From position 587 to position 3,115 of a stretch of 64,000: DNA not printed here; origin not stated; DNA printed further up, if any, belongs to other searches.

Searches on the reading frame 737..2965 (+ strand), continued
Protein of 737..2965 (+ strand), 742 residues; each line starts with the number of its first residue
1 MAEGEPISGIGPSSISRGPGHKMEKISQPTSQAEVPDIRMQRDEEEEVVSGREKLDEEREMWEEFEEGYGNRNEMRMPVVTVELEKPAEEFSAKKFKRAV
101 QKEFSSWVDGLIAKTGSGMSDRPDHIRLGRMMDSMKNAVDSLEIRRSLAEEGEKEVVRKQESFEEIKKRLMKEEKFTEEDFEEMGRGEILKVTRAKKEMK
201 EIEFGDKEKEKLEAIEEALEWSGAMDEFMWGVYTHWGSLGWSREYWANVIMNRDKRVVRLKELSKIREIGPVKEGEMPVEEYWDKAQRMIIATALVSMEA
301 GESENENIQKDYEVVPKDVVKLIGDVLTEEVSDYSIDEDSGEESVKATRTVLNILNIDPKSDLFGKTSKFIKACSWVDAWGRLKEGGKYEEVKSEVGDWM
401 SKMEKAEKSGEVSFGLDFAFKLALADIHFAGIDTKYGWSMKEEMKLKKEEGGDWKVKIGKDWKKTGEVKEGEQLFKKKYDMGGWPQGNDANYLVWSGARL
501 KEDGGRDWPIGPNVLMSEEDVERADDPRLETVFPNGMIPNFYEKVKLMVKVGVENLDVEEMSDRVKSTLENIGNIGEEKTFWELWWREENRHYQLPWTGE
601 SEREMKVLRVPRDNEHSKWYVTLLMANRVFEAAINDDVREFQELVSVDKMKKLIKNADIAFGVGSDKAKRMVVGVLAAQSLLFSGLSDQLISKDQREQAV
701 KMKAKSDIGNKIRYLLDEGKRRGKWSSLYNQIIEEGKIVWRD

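Call 25: predict_structure(alignment_id=A1)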
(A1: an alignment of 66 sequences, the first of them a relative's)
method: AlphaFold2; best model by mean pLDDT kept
length: 301 residues; sequences in the alignment: 66
mean_pLDDT: 71.8   pTM: 0.41
mean pLDDT of the five models: 71.8, 70.2, 69.7, 68.2, 66.8
residues with pLDDT >= 90: 116; 70-90: 44; 50-70: 58; < 50: 83
segments of 3 or more residues with pLDDT < 50: 11-18, 89-97, 99-105, 113-126, 128-139, 143-146, 148-151, 184-203
pLDDT, mean of each block of 10 residues (from residue 1): 57 48 75 94 96 95 83 69 61 45 47 47 42 38 48 63 75 71 45 39 57 90 96 97 95 94 97 97 95 96 77
secondary structure, 60 per line:
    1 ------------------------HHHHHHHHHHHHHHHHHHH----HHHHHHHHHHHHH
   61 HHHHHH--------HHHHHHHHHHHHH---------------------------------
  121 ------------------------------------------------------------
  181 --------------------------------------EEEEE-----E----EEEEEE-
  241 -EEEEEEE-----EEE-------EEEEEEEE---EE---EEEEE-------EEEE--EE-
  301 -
elements in order: H25-43 H48-66 H75-87 E219-223 E234-239 E242-248 E254-256 E264-271 E280-284 E292-295
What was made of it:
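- On CarboxypepD_reg / transthyretin-like beta-sandwich (Pfam PF13620), C-terminal domain: AF2 gives 7 strands with pLDDT above 90 (call 25).
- C-terminal module: AF2 pLDDT above 90 for aa 212-300 (call 25).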

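Call 27: search_solved_structures(query=A1, max_evalue=1, show_alignments=2)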
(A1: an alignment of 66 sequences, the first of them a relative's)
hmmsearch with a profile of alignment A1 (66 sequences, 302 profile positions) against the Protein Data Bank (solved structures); distinct sequences matched with E-value up to 1: 0.
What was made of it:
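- Closest known: TrwM/VirB3 of plasmid R388. Different: No detectable sequence similarity (family profile against PDB: no hit at E<=1, call 27).
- Tried and rejected: (3) Family profile against PDB sequences: no hit at E<=1 (call 27), so there is no direct sequence bridge to TrwM/VirB3.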

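Call 28: fold_search(model_id=the predicted structure, library=pdb)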
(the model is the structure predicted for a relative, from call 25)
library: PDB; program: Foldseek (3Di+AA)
matches with E <= 10: 765; with E <= 0.001: 15
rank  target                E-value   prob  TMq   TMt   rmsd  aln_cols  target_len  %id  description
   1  4v4c_B                1.1e-05  1.00  0.22  0.24   3.0        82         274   22  Crystal Structure of Pyrogallol-Phloroglucinol Transhydroxylase from Pelobacter acidigallici (released 2014-07-09)
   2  2nsm                  1.2e-05  1.00  0.23  0.18   2.6        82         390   22  Crystal structure of the human carboxypeptidase N (Kininase I) catalytic domain (released 2007-04-24)
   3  3mn8_B                5.2e-05  1.00  0.22  0.18   3.2        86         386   15  Structure of Drosophila melanogaster carboxypeptidase D isoform 1B short (released 2010-07-28)
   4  3mn8_D                6.3e-05  1.00  0.22  0.18   3.3        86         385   15  Structure of Drosophila melanogaster carboxypeptidase D isoform 1B short (released 2010-07-28)
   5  3mn8_C                8.1e-05  1.00  0.22  0.17   3.3        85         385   15  Structure of Drosophila melanogaster carboxypeptidase D isoform 1B short (released 2010-07-28)
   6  1qmu_A                1.1e-04  1.00  0.22  0.18   3.0        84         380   20  Duck carboxypeptidase D domain II (released 2000-10-13)
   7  3mn8_A                1.4e-04  1.00  0.23  0.18   2.3        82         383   15  Structure of Drosophila melanogaster carboxypeptidase D isoform 1B short (released 2010-07-28)
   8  3e8v                  3.8e-04  1.00  0.23  0.75   2.5        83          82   12  Crystal structure of a possible transglutaminase-family protein proteolytic fragment from Bacteroides fragilis (released 2008-09-02)
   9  6fwv_B                4.0e-04  1.00  0.23  0.14   4.2        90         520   12  The Bacillus anthracis TIE protein (released 2018-08-08)
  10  3qva_A                6.3e-04  1.00  0.21  0.52   6.1        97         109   20  Structure of Klebsiella pneumoniae 5-hydroxyisourate hydrolase (released 2011-08-24)
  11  8qox_B                7.1e-04  1.00  0.24  0.16   3.4        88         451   12  Two-component assembly of SlaA and SlaB S-layer proteins of Sulfolobus acidocaldarius (released 2024-02-21)
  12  1uwy_A                8.1e-04  1.00  0.21  0.16   4.0        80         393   19  Crystal structure of human carboxypeptidase M (released 2004-04-08)
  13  6fwv_A                8.1e-04  1.00  0.21  0.13   4.5        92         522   12  The Bacillus anthracis TIE protein (released 2018-08-08)
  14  6hif_Y                9.2e-04  1.00  0.21  0.68   2.5        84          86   15  Kuenenia stuttgartiensis hydrazine dehydrogenase complex (released 2019-04-17)
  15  5aq0_B                9.8e-04  1.00  0.20  0.61   4.0        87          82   17  The structure of the Transthyretin-like domain of the first catalytic domain of the HUMAN Carboxypeptidase D (released 2016-09-28)
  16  5aq0_A                1.1e-03  1.00  0.20  0.63   3.6        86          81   17  The structure of the Transthyretin-like domain of the first catalytic domain of the HUMAN Carboxypeptidase D (released 2016-09-28)
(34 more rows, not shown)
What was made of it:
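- On CarboxypepD_reg / transthyretin-like beta-sandwich (Pfam PF13620), C-terminal domain: Foldseek hits 2nsm, 3mn8, 1qmu and 5aq0 (carboxypeptidase N/D transthyretin-like domains) at E 1e-5 to 1e-3, rmsd 2.3-3.3 A over 82-86 columns for the best of them (call 28).
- Foldseek gives E ~1e-5 and rmsd 2.6-3.0 A over 82 columns against carboxypeptidase N/D transthyretin-like domains (call 28). The closest folds include extracellular adhesin modules (SdrD B, CnaB, UafA, pilus adhesins, S-layer SlaB) as well as carboxypeptidase transthyretin-like domains (call 28).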

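Call 31: find_related_loci(query=A1, collection=genome_contigs, flank=6000)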
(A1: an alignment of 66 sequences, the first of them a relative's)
Query A1 (301 aa) in genome_contigs; peptide patterns used: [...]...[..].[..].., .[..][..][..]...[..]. (x = any residue, [..] = any of these).
286 stretches matched a pattern; 262 encode a relative of the query (tblastn E <= 1e-3); the best 80 are kept; 80 distinct loci.
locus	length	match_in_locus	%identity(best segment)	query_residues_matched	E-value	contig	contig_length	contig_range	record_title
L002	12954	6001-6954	46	1-297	1e-78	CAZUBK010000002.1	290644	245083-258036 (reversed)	MAG TPA_asm: uncultured Pseudomonadales bacterium isolate binchicken_co227_1206 genome assembly, contig: NODE_55_length_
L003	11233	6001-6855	47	1-296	2e-75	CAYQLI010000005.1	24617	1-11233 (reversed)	MAG TPA_asm: uncultured Pseudomonadales bacterium isolate SRP119689_co1_317 genome assembly, contig: NODE_2588_length_24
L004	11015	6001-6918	47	1-296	2e-75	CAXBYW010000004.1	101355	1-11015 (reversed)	MAG TPA_asm: uncultured bacterium isolate SRR3725731_binner12_Refined_73 genome assembly, contig: ERZ4200997.75, whole g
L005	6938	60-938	44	1-301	3e-75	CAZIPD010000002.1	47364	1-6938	MAG TPA_asm: uncultured Pseudomonadales bacterium isolate SRP062349_co2_3 genome assembly, contig: NODE_442_length_47364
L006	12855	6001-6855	44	1-296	8e-73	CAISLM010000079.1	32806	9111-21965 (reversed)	Candidatus Collierbacteria bacterium isolate AM-lipid-02-D9_bin-0599 genome assembly, contig: bin-0599:79/98, whole geno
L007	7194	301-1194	46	1-296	7e-73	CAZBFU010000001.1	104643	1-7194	MAG TPA_asm: uncultured Pseudomonadales bacterium isolate SRP342105_co1_165 genome assembly, contig: NODE_232_length_104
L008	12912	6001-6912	45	1-296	2e-72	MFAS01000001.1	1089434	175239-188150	MAG: Candidatus Collierbacteria bacterium RIFOXYD2_FULL_45_13 RIFOXYD2_FULL_OP11_Collierbacteria_45_13, whole genome sho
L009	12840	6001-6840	44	1-296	2e-72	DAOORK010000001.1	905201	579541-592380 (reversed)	MAG TPA_asm: Candidatus Woesebacteria bacterium isolate AMR_MDS_2547 NODE_2_length_905201_cov_27.448945, whole genome sh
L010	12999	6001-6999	41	1-296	2e-72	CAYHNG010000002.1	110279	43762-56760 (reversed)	MAG TPA_asm: uncultured Pseudomonadales bacterium isolate ERP119705_co13_615 genome assembly, contig: NODE_192_length_11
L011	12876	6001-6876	46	1-296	6e-72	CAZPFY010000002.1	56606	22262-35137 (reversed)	MAG TPA_asm: uncultured Pseudomonadales bacterium isolate SRP062349_co1_292 genome assembly, contig: NODE_48_length_5660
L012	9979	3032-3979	43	1-296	5e-72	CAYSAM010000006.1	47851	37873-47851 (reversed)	MAG TPA_asm: uncultured Pseudomonadales bacterium isolate SRP286056_co2_591 genome assembly, contig: NODE_833_length_478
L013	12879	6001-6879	43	1-296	4e-71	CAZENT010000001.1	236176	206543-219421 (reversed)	MAG TPA_asm: uncultured Pseudomonadales bacterium isolate SRP263991_co1_8 genome assembly, contig: NODE_16_length_236176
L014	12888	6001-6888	43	1-296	8e-71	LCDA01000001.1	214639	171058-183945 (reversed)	MAG: Candidatus Collierbacteria bacterium GW2011_GWA2_42_17 UV06_C0001, whole genome shotgun sequence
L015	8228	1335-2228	42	1-296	2e-70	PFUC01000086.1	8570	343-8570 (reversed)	MAG: Candidatus Collierbacteria bacterium CG_4_9_14_3_um_filter_43_16 CG_4_9_14_3_um_filter_150_scaffold_9880_c, whole g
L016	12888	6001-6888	43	1-296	7e-70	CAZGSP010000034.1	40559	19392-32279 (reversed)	MAG TPA_asm: uncultured Pseudomonadales bacterium isolate binchicken_co169_192 genome assembly, contig: k99_97697, whole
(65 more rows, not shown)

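Call 42: search_protein_families(library=pfam, alignment_id=A1, max_evalue=0.01)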
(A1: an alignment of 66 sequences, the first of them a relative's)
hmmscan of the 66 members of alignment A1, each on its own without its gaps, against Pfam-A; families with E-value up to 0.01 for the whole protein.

A. member 1, P0001 (301 aa): 2 families
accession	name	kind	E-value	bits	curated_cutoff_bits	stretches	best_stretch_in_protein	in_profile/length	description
PF12666.12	PrgI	-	3e-07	31.3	27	1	7-89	1-86/91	PrgI family protein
PF13620.12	CarboxypepD_reg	-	0.00065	20.4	32.3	1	217-276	1-60/82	Carboxypeptidase regulatory-like domain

B. families by the number of members that match (of 66 scanned): 6 families
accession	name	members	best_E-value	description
PF12666.12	PrgI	66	1.7e-11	PrgI family protein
PF13620.12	CarboxypepD_reg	17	2.6e-06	Carboxypeptidase regulatory-like domain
PF09430.16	EMC7_beta-sandw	4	0.00037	ER membrane protein complex subunit 7, beta-sandwich domain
PF11231.14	DUF3034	2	0.0083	Protein of unknown function (DUF3034)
PF17210.9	SdrD_B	1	0.002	SdrD B-like domain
PF22902.2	NOMO1-like_9th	1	0.0043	BOS complex subunit NOMO1-like, beta sandwich domain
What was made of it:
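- On PrgI family (Pfam PF12666): 66/66 homologues match, best E 1.7e-11 (call 42).
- On CarboxypepD_reg / transthyretin-like beta-sandwich (Pfam PF13620), C-terminal domain: 17/66 homologues hit at E<=0.01, best 2.6e-6 (call 42).
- All 66 aligned homologues match PrgI (call 42). PF13620 hits 17/66 homologues at E<=0.01 (call 42). 66/66 homologues match PrgI, best E 1.7e-11 (call 42).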

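Call 58: search_solved_structures(query=L001:6274-8181:-, max_evalue=0.001)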
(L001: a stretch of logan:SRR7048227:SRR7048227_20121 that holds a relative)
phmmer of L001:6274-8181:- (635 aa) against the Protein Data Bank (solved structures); distinct sequences matched with E-value up to 0.001: 5.
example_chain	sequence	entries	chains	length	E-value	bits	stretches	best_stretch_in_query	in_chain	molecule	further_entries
4ag5_A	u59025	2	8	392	1.3e-43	152.7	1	240-601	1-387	TYPE IV SECRETORY PATHWAY VIRB4 COMPONENTS-LIKE PROTEIN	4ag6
7o41_A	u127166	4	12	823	6.7e-08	34.8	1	272-569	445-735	TrwK protein | Type IV secretion system protein virB4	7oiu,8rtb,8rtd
7o43_A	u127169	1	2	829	6.8e-08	34.7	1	272-569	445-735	TrwK protein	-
7o42_A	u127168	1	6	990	9.7e-08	34.2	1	272-569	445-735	TrwK protein,Protein hcp1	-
7es4_A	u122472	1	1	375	0.00058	21.8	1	388-538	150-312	DNA phosphorothioation-dependent restriction protein DptH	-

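Call 59: search_solved_structures(query=L001:8178-8969:-, max_evalue=1)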
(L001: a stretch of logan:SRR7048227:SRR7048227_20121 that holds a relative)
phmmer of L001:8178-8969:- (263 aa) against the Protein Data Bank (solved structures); distinct sequences matched with E-value up to 1: 1.
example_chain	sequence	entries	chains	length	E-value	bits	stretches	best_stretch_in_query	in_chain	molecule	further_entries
1j7g_A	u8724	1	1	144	0.12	15.1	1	92-165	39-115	D-tyrosyl-tRNA(Tyr) deacylase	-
